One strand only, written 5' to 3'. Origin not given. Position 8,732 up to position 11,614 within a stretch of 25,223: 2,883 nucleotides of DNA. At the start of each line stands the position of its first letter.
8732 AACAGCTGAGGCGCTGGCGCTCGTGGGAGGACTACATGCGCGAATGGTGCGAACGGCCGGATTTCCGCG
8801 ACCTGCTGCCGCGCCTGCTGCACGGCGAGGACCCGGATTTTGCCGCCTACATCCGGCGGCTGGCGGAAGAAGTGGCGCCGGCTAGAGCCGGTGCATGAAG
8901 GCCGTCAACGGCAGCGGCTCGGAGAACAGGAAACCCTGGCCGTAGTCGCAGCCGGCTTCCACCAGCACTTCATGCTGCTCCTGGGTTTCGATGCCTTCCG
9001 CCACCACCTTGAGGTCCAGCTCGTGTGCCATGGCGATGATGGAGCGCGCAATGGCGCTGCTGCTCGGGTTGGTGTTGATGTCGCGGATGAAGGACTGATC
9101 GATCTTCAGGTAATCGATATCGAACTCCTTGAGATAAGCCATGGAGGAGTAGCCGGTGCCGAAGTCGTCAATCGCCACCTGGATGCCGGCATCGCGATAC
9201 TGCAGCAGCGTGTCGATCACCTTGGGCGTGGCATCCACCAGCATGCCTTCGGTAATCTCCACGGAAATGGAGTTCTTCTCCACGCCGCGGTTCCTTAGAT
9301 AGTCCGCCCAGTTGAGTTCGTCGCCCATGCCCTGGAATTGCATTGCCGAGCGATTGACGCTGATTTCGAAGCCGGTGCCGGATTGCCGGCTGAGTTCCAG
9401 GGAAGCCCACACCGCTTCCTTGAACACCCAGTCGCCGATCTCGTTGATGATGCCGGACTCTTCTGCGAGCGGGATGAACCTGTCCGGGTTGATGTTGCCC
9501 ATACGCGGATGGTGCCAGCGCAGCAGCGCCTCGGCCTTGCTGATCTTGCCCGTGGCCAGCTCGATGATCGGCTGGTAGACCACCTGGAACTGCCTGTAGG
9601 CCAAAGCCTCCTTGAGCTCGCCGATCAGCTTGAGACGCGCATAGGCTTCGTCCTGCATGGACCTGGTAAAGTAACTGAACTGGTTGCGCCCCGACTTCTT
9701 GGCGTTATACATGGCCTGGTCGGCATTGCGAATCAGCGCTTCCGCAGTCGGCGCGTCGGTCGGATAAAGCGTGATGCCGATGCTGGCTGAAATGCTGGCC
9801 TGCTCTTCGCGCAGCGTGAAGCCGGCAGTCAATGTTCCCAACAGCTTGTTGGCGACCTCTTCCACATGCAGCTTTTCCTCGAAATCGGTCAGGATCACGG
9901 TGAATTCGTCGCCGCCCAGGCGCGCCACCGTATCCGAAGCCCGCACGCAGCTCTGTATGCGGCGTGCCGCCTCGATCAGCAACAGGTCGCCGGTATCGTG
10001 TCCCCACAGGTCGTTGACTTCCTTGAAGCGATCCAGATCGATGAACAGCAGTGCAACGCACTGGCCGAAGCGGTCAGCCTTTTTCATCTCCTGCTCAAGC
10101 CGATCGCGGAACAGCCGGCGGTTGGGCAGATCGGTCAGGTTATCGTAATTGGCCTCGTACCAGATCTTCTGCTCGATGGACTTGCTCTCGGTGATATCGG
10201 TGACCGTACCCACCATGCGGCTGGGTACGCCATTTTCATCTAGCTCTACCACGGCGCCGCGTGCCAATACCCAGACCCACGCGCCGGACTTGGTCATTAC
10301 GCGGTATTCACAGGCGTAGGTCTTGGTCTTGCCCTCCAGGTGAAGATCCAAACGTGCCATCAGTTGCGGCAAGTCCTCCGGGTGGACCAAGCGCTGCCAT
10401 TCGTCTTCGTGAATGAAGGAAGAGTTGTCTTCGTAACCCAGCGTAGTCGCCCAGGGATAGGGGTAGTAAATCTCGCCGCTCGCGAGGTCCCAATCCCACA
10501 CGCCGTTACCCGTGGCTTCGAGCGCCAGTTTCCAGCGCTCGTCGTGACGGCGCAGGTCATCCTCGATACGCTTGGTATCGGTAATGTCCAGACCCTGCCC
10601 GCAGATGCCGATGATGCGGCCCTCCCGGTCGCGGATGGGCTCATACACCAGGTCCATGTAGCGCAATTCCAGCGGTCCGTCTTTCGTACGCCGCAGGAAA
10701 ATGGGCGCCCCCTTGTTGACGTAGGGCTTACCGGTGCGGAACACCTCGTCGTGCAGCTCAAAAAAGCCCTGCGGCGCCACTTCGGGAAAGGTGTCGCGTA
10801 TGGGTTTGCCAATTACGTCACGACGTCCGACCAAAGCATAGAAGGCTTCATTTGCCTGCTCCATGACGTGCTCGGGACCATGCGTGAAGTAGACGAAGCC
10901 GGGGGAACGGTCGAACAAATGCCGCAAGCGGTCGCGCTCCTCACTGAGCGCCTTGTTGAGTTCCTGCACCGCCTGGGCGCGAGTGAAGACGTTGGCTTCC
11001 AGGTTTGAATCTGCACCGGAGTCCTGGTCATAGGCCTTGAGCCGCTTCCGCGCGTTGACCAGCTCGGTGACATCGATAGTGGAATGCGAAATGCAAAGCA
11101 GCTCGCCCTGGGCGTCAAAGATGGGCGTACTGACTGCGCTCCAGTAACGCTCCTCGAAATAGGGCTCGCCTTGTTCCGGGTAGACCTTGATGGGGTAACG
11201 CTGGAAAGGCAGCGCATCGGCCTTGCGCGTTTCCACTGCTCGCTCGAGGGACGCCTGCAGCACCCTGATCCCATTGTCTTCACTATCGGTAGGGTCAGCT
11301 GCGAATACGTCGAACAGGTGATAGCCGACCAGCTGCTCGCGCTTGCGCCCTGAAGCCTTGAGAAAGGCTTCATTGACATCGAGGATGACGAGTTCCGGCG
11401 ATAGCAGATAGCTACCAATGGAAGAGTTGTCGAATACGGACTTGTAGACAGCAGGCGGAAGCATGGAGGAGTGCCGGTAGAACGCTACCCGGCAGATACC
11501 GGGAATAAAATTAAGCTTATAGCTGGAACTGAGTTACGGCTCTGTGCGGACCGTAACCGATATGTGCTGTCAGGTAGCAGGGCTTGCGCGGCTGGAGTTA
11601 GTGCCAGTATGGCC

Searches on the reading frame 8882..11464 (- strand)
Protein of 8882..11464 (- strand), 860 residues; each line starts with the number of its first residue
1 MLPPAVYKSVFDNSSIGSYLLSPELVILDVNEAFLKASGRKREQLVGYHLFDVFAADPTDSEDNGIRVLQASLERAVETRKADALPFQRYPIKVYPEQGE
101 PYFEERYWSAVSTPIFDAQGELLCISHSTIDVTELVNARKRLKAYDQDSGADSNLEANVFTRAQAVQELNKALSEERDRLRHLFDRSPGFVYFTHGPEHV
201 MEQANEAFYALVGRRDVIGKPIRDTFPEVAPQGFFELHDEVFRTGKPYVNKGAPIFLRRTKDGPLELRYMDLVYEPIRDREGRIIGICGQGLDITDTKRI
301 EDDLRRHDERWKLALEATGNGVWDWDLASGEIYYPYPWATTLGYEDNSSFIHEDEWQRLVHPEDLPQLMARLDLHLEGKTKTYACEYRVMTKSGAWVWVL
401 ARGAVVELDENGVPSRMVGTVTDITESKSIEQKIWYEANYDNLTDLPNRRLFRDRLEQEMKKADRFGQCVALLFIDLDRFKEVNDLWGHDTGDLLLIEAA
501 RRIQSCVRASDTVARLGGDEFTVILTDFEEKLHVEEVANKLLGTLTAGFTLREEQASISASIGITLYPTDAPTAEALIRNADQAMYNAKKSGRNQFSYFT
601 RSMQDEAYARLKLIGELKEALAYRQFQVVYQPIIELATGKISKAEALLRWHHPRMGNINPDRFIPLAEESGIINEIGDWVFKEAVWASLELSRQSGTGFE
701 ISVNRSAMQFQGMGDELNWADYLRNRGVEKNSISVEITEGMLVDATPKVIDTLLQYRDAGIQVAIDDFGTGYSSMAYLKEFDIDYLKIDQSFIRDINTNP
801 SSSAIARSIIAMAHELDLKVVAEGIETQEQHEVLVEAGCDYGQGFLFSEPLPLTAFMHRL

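Call 9: search_protein_families(library=pfam, proteins=[window:8882-11464:-])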
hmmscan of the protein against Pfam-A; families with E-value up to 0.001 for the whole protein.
window:8882-11464:- (860 aa): 7 families
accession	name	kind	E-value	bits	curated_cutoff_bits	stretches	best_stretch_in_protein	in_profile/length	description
PF00563.25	EAL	-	5.5e-70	235.8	31.3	1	616-850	3-236/236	EAL domain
PF00990.26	GGDEF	-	2.6e-54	183.8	23.8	1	438-595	1-161/161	Diguanylate cyclase, GGDEF domain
PF08447.18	PAS_3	-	5.6e-24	84.7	25.6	1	338-421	8-89/89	PAS fold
PF08448.16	PAS_4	-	3.5e-21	75.9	23.1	2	184-299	1-110/110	PAS fold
PF13426.13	PAS_9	-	4.1e-21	75.6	27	2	21-134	6-103/103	PAS domain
PF00989.32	PAS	-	3.2e-10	40.5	22.6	0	7-59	3-56/113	PAS fold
PF13188.13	PAS_8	-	1.6e-07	31.4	21.8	0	7-62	3-58/65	PAS domain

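Call 10: search_protein_families(library=ncbifam, proteins=[window:8882-11464:-])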
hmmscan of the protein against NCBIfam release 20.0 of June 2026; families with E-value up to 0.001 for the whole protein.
window:8882-11464:- (860 aa): 35 families (the best 25 are shown)
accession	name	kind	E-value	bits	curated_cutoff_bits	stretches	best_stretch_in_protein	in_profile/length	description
NF045675.1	PhdiestaseDibA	equivalog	3.4e-129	432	980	1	408-853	173-618/623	phosphodiesterase DibA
NF053781.1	cdiGMPphdstlr2612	equivalog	1.6e-116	390.5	1600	2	432-856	834-1261/1268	Tlr1612 family c-di-GMP phosphodiesterase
NF007474.0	PRK10060.1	equivalog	7.3e-114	381.3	782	1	380-858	180-652/663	cyclic di-GMP phosphodiesterase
NF052458.1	PhdiestGepA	equivalog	4.3e-98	329.5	1200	1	434-854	421-835/840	phosphodiesterase GepA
NF007298.0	PRK09776.1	equivalog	2.1e-95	320.6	1135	2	422-858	668-1104/1111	diguanylate cyclase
NF008467.0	PRK11359.1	equivalog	6.9e-93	312.1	857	1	431-852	369-784/800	oxygen-sensing cyclic-di-GMP phosphodiesterase DosP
NF008807.1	PRK11829.1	equivalog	1.6e-82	277.7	733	1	384-857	190-659/670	biofilm formation regulator HmsP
NF007839.0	PRK10551.1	equivalog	6.4e-53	180.1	461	1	616-858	267-508/518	cyclic di-GMP phosphodiesterase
NF007423.1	PRK09966.1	equivalog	7.3e-53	179.8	325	1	432-589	233-390/390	diguanylate cyclase DgcN/YfiN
TIGR00254.1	GGDEF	domain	2.2e-46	157.6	37.4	1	438-598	5-166/168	diguanylate cyclase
NF038266.1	diguan_SiaD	equivalog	6.8e-42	143.6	290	1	430-595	86-251/252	biofilm regulation diguanylate cyclase SiaD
NF045673.1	c-di-GMPRcptLapD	equivalog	1.9e-40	138.8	1020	1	431-852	229-646/647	cyclic di-GMP receptor LapD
NF052596.1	RR_EAL_PvrR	equivalog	8.1e-40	136.7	580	1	599-858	127-387/398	response regulator cyclic di-GMP phosphodiesterase PvrR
NF007135.0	PRK09581.1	equivalog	7.9e-38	130.4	474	1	438-596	292-452/457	PleD family two-component system response regulator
NF008281.1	PRK11059.1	equivalog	6.6e-37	127.1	663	1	432-852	215-631/633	RNase E specificity factor CsrD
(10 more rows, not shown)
